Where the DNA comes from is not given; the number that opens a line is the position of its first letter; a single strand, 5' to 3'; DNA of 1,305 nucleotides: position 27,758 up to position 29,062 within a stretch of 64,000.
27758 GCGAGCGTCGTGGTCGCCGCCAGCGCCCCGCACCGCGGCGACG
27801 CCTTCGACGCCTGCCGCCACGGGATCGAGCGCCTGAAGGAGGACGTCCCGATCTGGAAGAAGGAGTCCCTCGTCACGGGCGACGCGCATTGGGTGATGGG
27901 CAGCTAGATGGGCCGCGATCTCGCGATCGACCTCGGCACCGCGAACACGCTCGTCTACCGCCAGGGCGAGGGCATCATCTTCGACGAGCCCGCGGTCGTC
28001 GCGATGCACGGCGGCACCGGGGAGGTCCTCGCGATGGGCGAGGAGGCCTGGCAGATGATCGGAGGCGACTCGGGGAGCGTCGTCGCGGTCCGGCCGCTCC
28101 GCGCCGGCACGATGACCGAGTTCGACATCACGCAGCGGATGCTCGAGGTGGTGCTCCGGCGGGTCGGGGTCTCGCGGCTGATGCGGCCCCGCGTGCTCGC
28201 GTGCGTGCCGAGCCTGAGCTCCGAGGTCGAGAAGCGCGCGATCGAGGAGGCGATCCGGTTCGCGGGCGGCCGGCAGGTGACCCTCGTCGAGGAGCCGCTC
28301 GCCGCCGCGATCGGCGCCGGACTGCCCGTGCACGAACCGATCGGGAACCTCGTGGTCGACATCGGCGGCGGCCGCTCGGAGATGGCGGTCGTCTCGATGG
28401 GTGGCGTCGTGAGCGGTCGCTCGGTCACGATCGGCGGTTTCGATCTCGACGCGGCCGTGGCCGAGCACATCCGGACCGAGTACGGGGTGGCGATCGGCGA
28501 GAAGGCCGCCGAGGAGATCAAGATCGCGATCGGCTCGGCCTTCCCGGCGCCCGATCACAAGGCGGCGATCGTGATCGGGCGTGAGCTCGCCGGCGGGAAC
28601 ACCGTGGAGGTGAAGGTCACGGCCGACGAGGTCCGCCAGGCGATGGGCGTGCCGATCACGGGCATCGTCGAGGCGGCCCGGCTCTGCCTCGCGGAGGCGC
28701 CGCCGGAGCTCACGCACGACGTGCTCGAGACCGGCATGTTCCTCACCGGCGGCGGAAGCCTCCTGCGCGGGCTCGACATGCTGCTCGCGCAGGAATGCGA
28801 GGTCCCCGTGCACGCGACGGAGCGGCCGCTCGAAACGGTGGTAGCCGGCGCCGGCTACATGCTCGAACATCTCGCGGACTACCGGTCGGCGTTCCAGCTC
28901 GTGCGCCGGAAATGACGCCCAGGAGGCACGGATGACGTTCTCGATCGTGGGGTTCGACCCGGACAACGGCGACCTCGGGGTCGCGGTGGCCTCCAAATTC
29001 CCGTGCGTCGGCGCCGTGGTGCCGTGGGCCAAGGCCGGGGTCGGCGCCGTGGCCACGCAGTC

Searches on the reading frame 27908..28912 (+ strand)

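Call 44: search_protein_families(library=pfam, proteins=[window:27908-28912:+], max_evalue=0.001)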
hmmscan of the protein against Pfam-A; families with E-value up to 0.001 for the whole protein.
window:27908-28912:+ (335 aa): 4 families
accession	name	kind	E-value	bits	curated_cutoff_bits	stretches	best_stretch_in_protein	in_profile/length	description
PF06723.19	MreB_Mbl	-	1.2e-110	369.9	27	1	3-324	2-324/327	MreB/Mbl protein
PF14450.12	FtsA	-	9.3e-10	39.4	31.8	1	149-305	2-111/127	Cell division protein FtsA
PF00012.26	HSP70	-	5.1e-09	35.3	20.6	1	98-195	138-241/599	Hsp70 protein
PF00022.25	Actin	-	5.2e-05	22.5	27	0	55-191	56-190/410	Actin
